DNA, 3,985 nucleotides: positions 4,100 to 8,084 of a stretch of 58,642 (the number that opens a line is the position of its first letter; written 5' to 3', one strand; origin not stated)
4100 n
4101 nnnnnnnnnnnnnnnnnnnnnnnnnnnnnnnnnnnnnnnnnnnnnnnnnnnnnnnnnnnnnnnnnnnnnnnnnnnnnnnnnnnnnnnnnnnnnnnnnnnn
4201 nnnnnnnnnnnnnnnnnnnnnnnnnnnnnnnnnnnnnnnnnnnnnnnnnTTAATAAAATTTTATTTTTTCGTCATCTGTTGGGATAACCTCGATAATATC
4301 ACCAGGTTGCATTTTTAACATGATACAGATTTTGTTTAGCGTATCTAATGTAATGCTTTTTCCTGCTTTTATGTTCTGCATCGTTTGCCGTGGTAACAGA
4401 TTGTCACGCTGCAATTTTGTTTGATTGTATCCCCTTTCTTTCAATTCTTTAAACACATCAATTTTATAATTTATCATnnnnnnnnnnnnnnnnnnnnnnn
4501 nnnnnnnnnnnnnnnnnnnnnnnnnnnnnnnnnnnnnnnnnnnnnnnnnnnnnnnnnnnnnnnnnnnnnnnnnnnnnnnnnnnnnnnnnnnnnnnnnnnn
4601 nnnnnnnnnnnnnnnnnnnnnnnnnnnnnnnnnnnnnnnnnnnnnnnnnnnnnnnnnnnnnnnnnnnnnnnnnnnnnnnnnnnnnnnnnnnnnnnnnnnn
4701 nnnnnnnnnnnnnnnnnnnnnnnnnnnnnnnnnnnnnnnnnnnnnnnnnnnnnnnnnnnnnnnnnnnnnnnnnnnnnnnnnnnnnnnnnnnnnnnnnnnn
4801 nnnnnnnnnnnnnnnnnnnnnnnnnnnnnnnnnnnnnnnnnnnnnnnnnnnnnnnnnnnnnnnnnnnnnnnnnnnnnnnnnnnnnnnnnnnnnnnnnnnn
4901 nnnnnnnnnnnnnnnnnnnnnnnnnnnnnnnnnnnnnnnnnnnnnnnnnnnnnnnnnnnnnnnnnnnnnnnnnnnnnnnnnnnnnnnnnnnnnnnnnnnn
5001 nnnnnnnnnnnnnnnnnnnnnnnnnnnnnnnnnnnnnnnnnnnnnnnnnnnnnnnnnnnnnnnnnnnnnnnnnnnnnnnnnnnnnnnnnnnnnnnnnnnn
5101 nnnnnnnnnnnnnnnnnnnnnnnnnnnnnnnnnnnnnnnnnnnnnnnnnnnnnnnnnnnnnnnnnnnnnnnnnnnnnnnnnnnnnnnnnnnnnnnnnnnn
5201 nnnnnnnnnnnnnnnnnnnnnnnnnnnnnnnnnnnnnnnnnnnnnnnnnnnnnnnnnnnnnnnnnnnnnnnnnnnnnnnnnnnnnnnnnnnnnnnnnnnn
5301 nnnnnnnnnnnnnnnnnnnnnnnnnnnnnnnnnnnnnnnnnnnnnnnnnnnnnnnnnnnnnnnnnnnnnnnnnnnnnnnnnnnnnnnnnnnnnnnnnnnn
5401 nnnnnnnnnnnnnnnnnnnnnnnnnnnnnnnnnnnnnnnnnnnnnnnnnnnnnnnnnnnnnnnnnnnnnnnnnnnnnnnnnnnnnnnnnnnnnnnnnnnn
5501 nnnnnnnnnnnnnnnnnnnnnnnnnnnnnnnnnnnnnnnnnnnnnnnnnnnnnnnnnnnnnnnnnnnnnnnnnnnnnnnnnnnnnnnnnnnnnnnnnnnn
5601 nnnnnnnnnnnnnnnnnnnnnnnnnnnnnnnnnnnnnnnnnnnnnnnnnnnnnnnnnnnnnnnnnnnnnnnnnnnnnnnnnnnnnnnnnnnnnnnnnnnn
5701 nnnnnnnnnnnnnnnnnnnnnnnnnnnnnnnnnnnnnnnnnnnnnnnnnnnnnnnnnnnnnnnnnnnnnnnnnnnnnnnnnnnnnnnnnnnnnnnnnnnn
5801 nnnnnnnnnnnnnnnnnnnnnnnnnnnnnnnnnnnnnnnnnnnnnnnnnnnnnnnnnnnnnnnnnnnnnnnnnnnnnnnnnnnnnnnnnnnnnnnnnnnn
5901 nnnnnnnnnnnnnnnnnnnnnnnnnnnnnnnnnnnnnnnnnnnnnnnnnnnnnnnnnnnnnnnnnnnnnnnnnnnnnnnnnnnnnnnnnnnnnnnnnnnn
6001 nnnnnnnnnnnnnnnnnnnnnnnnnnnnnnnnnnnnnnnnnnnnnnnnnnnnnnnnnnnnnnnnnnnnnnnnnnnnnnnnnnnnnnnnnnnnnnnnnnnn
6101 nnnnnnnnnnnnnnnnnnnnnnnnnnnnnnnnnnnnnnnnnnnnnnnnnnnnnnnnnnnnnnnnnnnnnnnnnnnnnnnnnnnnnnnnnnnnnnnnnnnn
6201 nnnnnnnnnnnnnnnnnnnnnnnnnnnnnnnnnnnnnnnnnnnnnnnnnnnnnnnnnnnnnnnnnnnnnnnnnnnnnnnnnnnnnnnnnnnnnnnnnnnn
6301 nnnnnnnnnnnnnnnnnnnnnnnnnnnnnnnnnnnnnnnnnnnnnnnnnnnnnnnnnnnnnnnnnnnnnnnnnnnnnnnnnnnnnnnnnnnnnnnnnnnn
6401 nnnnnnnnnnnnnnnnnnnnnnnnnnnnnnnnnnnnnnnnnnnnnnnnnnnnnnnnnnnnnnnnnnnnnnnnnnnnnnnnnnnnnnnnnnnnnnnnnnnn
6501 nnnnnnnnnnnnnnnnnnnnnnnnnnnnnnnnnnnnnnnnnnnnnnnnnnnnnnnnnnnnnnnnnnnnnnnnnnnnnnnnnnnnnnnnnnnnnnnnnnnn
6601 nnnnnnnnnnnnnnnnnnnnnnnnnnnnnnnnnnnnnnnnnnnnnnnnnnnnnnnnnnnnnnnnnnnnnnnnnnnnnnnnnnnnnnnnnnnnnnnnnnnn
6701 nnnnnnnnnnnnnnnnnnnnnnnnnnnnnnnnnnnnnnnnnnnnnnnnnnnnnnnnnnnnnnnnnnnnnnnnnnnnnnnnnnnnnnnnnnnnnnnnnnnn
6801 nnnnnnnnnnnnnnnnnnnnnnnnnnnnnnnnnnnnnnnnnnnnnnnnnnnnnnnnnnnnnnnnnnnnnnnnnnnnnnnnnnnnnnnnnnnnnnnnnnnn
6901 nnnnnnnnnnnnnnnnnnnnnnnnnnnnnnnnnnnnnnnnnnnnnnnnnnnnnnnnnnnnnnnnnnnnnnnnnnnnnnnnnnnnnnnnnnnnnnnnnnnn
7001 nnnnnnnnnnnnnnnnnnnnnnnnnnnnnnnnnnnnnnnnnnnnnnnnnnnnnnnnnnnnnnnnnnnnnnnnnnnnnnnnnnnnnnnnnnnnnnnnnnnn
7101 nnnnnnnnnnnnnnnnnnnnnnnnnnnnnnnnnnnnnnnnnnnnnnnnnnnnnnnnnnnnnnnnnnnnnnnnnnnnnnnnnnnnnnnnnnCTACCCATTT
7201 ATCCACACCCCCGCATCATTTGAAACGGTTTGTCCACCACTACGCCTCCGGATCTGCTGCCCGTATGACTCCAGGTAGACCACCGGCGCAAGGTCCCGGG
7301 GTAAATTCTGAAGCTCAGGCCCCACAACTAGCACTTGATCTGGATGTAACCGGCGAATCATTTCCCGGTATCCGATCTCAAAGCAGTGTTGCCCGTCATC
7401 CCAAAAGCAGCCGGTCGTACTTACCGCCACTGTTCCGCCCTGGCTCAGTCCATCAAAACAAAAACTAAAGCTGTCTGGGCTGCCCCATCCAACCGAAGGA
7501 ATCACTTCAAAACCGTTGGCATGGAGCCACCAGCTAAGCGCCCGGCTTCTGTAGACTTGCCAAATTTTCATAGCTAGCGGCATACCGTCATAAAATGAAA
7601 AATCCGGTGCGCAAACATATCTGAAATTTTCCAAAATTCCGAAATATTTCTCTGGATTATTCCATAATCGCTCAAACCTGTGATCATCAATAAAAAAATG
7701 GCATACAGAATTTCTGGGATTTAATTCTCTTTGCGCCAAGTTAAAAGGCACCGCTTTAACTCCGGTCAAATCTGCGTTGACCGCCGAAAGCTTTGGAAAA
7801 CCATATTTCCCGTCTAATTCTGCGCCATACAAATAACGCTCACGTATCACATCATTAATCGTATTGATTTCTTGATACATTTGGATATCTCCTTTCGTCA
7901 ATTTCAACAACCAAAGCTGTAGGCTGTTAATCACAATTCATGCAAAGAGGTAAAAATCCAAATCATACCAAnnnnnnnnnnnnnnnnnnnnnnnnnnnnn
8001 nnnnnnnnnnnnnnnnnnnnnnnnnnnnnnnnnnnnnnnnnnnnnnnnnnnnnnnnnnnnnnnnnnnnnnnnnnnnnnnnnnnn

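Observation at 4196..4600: XRE repressor gene flanked by two outward consensus promoters that each carry the identical 18-bp palindrome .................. in the spacer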

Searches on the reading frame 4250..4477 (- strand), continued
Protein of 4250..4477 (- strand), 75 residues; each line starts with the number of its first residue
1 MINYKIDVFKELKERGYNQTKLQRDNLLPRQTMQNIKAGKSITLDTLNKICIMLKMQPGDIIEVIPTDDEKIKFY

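Call 59: find_homologous_proteins(query=window:4250-4477:-, max_evalue=0.00001)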
Query window:4250-4477:- (75 aa): 319 proteins with E <= 0.00001 among 319 candidates; the best 120 are listed.
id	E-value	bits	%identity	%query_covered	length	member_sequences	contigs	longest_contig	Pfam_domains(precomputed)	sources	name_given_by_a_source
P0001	4.5e-42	158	100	100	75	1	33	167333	PF13443.13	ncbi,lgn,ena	-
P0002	6.0e-42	157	99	100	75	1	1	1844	PF13443.13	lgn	-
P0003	1.4e-41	156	99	100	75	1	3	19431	PF13443.13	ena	-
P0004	2.1e-41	156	99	100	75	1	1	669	PF13443.13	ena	-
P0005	6.1e-38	145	89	100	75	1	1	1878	PF13443.13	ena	-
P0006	1.3e-37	144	88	100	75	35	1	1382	PF13443.13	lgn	-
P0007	1.6e-37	144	88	100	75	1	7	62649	PF13443.13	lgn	-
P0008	1.8e-37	143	89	100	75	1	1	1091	PF13443.13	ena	-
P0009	3.7e-37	142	88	100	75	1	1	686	PF13443.13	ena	-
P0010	4.2e-37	142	88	100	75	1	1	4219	PF13443.13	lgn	-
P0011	5.7e-37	142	87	100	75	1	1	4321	PF13443.13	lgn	-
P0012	9.6e-37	141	88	100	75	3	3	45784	PF13443.13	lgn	-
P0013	1.6e-36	140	87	100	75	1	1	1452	PF13443.13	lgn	-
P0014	1.8e-36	140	87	100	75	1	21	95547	PF13443.13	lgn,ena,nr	nr:MAG TPA: putative transcriptional regulator [Caudoviricetes sp.]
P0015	5.8e-36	139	85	100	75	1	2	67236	PF13443.13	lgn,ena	-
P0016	1.0e-35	138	83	100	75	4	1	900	PF13443.13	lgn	-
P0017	1.4e-35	137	84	100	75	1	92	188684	PF13443.13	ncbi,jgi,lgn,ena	jgi:DNA-binding Xre family transcriptional regulator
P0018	1.5e-35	137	84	100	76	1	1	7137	PF13443.13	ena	-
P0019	1.1e-34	135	83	100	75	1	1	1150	PF13443.13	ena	-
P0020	1.4e-34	134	85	100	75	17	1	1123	PF13443.13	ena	-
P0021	1.7e-34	134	81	100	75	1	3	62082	PF13443.13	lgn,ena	-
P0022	3.4e-34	133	80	100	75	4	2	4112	PF13443.13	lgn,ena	-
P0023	4.3e-34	133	80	100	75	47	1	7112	PF13443.13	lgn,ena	-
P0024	4.7e-34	133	80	100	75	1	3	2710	PF13443.13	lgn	-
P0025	5.3e-34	132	83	100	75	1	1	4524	PF13443.13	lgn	-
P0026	9.7e-34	132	81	100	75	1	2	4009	PF13443.13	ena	-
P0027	1.0e-33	131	80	100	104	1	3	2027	PF13443.13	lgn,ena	-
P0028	1.3e-33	131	81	100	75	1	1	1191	PF13443.13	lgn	-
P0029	1.6e-33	131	81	100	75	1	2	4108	PF13443.13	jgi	jgi:DNA-binding Xre family transcriptional regulator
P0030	1.7e-33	131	80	100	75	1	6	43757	PF13443.13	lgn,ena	-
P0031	1.8e-33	131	79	100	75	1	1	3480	PF13443.13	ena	-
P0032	1.9e-33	131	79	100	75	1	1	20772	PF13443.13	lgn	-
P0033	2.4e-33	130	79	100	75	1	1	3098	PF13443.13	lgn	-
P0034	2.6e-33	130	79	100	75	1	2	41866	PF13443.13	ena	-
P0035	2.8e-33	130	79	100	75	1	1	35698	PF13443.13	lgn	-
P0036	3.1e-33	130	81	100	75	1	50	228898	PF13443.13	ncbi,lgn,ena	-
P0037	3.9e-33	130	79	100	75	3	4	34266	PF13443.13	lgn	-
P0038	4.0e-33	130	80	100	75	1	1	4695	PF13443.13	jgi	jgi:DNA-binding Xre family transcriptional regulator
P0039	4.8e-33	129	79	100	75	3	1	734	PF13443.13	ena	-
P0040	5.0e-33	129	80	100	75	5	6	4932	PF13443.13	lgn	-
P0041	5.3e-33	129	77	100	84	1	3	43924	PF13443.13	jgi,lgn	jgi:DNA-binding Xre family transcriptional regulator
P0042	5.5e-33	129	80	100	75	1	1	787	PF13443.13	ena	-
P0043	6.1e-33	129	80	100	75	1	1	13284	PF13443.13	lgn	-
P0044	6.5e-33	129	80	100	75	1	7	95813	PF13443.13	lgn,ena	-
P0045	7.8e-33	129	77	100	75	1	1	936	PF13443.13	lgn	-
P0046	8.8e-33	129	80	100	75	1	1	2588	PF13443.13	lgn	-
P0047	8.8e-33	129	81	100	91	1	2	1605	PF13443.13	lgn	-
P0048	1.0e-32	128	79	100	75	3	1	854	PF13443.13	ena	-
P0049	1.0e-32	128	77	100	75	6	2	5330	PF13443.13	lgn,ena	-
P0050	1.1e-32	128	80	100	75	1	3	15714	PF13443.13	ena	-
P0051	1.5e-32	128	80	100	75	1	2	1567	PF13443.13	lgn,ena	-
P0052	1.5e-32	128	76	100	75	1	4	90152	PF13443.13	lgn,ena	-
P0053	1.5e-32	128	77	100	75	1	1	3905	PF13443.13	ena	-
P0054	1.6e-32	128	79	100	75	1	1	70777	PF13443.13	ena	-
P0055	1.9e-32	127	80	100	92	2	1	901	PF13443.13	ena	-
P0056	2.0e-32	127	80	100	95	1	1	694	PF13443.13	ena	-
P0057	2.2e-32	127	80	100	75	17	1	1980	PF13443.13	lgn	-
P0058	2.4e-32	127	75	100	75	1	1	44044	PF13443.13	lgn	-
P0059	2.5e-32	127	76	100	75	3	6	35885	PF13443.13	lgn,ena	-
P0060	2.7e-32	127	80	100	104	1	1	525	PF13443.13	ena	-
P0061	3.1e-32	127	79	100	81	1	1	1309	PF13443.13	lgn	-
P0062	3.3e-32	127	79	100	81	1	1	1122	PF13443.13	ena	-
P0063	3.7e-32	127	76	100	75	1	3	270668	PF13443.13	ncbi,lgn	ncbi:MAG: helix-turn-helix domain-containing protein [Anaerovoracaceae bacterium]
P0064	3.8e-32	126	77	100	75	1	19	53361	PF13443.13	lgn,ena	-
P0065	4.2e-32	126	79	100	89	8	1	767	PF13443.13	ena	-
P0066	4.3e-32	126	76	100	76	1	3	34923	PF13443.13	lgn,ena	-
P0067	4.4e-32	126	80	100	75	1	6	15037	PF13443.13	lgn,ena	-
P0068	4.5e-32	126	79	100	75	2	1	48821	PF13443.13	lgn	-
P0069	4.6e-32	126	77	100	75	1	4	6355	PF13443.13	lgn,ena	-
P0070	4.7e-32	126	80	100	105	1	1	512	PF13443.13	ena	-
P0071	4.9e-32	126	77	100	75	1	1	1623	PF13443.13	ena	-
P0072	5.9e-32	126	77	100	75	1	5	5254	PF13443.13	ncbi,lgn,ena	-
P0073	6.4e-32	126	77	100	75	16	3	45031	PF13443.13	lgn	-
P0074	6.6e-32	126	77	100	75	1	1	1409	PF13443.13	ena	-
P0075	6.8e-32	126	76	100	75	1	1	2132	PF13443.13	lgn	-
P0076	6.8e-32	126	77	100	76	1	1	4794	PF13443.13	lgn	-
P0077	7.9e-32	125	76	100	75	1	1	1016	PF13443.13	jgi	jgi:DNA-binding Xre family transcriptional regulator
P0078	8.6e-32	125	79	100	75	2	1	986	PF13443.13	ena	-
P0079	8.8e-32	125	75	100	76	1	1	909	PF13443.13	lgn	-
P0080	1.0e-31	125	76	100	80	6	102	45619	PF13443.13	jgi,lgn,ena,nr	jgi:DNA-binding Xre family transcriptional regulator|nr:MAG TPA: putative transcriptional regulator 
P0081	1.0e-31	125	80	100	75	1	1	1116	PF13443.13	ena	-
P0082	1.1e-31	125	76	100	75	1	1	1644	PF13443.13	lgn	-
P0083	1.1e-31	125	79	100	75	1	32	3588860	PF13443.13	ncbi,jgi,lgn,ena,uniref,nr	ncbi:helix-turn-helix domain-containing protein [Anaerostipes rhamnosivorans]|jgi:putative transcrip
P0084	1.2e-31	125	76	100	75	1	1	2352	PF13443.13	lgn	-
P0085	1.2e-31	125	75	100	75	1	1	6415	PF13443.13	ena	-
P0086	1.2e-31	125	73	100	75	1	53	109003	PF13443.13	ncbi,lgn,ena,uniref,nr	ncbi:helix-turn-helix domain-containing protein [Enterocloster asparagiformis]|uniref:helix-turn-hel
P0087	1.3e-31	125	76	100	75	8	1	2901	PF13443.13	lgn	-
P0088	1.4e-31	125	76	100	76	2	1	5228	PF13443.13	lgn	-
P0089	1.5e-31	125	76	100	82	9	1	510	PF13443.13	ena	-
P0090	1.6e-31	125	79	100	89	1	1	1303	PF13443.13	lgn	-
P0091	1.7e-31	124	73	100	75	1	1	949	PF13443.13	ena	-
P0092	1.7e-31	124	75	100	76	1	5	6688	PF13443.13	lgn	-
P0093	1.9e-31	124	79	100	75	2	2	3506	PF13443.13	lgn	-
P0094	2.0e-31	124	76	100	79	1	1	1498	PF13443.13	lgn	-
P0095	2.0e-31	124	76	100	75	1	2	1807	PF13443.13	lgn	-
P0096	2.1e-31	124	76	100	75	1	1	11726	PF13443.13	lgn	-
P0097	2.2e-31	124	77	100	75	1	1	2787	PF13443.13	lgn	-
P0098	2.3e-31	124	73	100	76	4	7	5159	PF13443.13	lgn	-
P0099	2.3e-31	124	75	100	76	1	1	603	PF13443.13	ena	-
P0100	2.4e-31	124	77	100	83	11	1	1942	PF13443.13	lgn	-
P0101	2.5e-31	124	77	100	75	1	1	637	PF13443.13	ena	-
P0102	3.0e-31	124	77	100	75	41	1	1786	PF13443.13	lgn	-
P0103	3.1e-31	124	76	100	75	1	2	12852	PF13443.13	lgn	-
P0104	3.2e-31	124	75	100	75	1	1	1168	PF13443.13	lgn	-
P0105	3.2e-31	124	76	100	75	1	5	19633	PF13443.13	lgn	-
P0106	3.2e-31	124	76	100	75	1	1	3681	PF13443.13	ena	-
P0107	3.4e-31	123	73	100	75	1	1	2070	PF13443.13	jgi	jgi:DNA-binding Xre family transcriptional regulator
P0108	3.6e-31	123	77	100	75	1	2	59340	PF13443.13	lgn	-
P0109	3.6e-31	123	76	100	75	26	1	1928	PF13443.13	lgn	-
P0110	3.7e-31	123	73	100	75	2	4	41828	PF13443.13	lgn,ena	-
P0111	3.8e-31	123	73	100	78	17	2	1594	PF13443.13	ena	-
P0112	4.0e-31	123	75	100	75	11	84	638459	PF13443.13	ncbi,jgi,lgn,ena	-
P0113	4.4e-31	123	75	100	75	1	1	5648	PF13443.13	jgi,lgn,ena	-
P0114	4.6e-31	123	75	100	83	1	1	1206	PF13443.13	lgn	-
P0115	4.7e-31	123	76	100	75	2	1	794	PF13443.13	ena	-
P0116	4.8e-31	123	72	100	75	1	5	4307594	PF13443.13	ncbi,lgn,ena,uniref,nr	ncbi:helix-turn-helix transcriptional regulator [Ihubacter massiliensis]|uniref:helix-turn-helix dom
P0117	4.9e-31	123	75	100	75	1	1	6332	PF13443.13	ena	-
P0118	5.1e-31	123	71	100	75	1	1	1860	PF13443.13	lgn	-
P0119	5.6e-31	123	75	100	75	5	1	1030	PF13443.13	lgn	-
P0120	6.0e-31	123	72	100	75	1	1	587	PF13443.13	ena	-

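Call 60: find_encoding_contigs(protein=P0001, flank=10000, max_places=4)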
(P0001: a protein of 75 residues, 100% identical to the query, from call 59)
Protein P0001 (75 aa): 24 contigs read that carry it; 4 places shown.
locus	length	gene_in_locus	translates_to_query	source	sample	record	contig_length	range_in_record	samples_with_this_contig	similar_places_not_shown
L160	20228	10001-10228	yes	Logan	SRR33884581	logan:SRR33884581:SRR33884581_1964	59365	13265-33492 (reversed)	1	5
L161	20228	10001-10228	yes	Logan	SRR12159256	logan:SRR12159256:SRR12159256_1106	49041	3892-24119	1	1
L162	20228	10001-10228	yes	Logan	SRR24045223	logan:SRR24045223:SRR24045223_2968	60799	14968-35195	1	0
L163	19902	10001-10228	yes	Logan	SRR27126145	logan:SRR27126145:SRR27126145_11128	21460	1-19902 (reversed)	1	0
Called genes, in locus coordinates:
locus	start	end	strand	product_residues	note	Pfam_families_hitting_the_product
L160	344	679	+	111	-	-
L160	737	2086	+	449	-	PF00239:Resolvase, PF07508:Recombinase, PF13408:Zn_ribbon_recom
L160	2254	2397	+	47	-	-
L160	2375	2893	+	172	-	-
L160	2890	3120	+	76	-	-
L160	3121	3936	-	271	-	-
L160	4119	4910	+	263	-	-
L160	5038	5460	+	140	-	-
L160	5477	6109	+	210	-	-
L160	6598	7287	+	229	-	PF14386:DUF4417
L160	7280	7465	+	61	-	-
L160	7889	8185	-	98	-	-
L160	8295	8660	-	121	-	-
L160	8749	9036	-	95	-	-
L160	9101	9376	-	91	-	-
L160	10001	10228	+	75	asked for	PF13443:HTH_26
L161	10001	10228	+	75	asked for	PF13443:HTH_26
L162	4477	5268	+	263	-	-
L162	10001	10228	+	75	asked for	PF13443:HTH_26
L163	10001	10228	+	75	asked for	PF13443:HTH_26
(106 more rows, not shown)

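Call 66: search_protein_families(library=ncbifam, proteins=[window:4250-4477:-], max_evalue=0.01)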
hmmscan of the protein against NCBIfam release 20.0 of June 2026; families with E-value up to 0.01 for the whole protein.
window:4250-4477:- (75 aa): 1 family
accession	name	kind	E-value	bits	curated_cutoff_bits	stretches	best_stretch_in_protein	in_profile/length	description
NF000090.1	trans_reg_VanU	equivalog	0.0041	17.3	150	1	8-71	8-71/75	glycopeptide resistance transcriptional regulator VanU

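Call 70: predict_structure(alignment_id=A3)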
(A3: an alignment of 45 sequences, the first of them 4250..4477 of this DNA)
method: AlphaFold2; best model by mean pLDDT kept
length: 75 residues; sequences in the alignment: 45
mean_pLDDT: 80.3   pTM: 0.64
mean pLDDT of the five models: 80.3, 74.6, 69.5, 62.2, 58.5
residues with pLDDT >= 90: 10; 70-90: 51; 50-70: 8; < 50: 6
segments of 3 or more residues with pLDDT < 50: 70-75
pLDDT, mean of each block of 10 residues (from residue 1): 81 87 84 86 87 89 67 40
secondary structure, 60 per line:
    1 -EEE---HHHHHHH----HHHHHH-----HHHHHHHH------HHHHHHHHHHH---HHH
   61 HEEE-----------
elements in order: E2-4 H8-14 H19-24 H30-37 H44-54 H58-61 E62-64

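Call 74: fold_search(model_id=the predicted structure, library=pdb)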
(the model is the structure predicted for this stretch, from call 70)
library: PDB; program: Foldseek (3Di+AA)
matches with E <= 10: 247; with E <= 0.001: 0
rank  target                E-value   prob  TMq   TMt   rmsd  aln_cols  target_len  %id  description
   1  3tyr_B                2.8e-02  1.00  0.62  0.62   3.2        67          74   24  Crystal structure of transcriptional regulator VanUg, Form I (released 2011-10-12)
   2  8q86_H                3.4e-02  1.00  0.61  0.31   2.9        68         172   25  Trimer of the dimeric SaPI2 Stl transcriptional regulator (released 2025-03-05)
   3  3tyr_A                3.6e-02  1.00  0.58  0.58   3.6        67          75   21  Crystal structure of transcriptional regulator VanUg, Form I (released 2011-10-12)
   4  8q86_G                4.1e-02  1.00  0.61  0.27   2.8        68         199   25  Trimer of the dimeric SaPI2 Stl transcriptional regulator (released 2025-03-05)
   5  8rc5_2A               5.6e-02  0.99  0.61  0.25   2.8        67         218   24  Complex between the RecA-like Sak4 SSAP and the SaPI2 Stl master regulator (released 2025-03-05)
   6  1utx_A                6.4e-02  0.99  0.61  0.67   3.1        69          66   25  Regulation of Cytolysin Expression by Enterococcus faecalis: Role of CylR2 (released 2004-09-16)
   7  8q86_C                7.7e-02  0.97  0.61  0.33   6.0        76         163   24  Trimer of the dimeric SaPI2 Stl transcriptional regulator (released 2025-03-05)
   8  3bs3                  1.2e-01  0.98  0.57  0.65   2.8        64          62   22  Crystal structure of a putative DNA-binding protein from Bacteroides fragilis (released 2008-01-15)
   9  2xiu_B                1.2e-01  0.97  0.58  0.65   3.1        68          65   24  High resolution structure of MTSL-tagged CylR2. (released 2011-02-09)
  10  7f9i_B                1.3e-01  0.98  0.56  0.60   3.0        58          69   26  The apo-form structure of EnrR (released 2022-05-11)
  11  7f9i_A                1.7e-01  0.97  0.56  0.60   2.9        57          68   26  The apo-form structure of EnrR (released 2022-05-11)
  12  7f9h_A                2.1e-01  0.94  0.51  0.50   3.0        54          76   28  complex structure of EnrR-DNA (released 2022-05-11)
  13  8q86_E                2.3e-01  0.95  0.60  0.24   2.7        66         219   24  Trimer of the dimeric SaPI2 Stl transcriptional regulator (released 2025-03-05)
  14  2xiu_A                2.4e-01  0.95  0.62  0.69   2.9        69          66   25  High resolution structure of MTSL-tagged CylR2. (released 2011-02-09)
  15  8qe9_2G               3.3e-01  0.90  0.55  0.23   2.9        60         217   23  Complex between the 80a-Sak SSAP and the SaPI2 Stl master regulator (released 2025-03-05)
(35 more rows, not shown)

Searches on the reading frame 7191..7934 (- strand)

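Call 8: search_protein_families(library=pfam, proteins=[window:7191-7934:-], max_evalue=0.01)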
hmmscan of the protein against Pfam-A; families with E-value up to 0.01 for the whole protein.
window:7191-7934:- (247 aa): 1 family
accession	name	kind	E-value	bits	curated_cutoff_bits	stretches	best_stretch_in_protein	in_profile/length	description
PF14386.11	DUF4417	-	4.9e-52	176.5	28.9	1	39-211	2-172/183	Domain of unknown function (DUF4417)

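Call 9: search_protein_families(library=phrogs, proteins=[window:7191-7934:-], max_evalue=0.01)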
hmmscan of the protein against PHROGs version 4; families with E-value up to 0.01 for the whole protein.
window:7191-7934:- (247 aa): 2 families
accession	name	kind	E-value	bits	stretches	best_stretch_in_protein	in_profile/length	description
phrog_8680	-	unknown function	6.8e-54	183.3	1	17-215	4-200/221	-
phrog_940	-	DNA, RNA and nucleotide metabolism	1.3e-52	180.3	1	38-238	168-371/388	nuclease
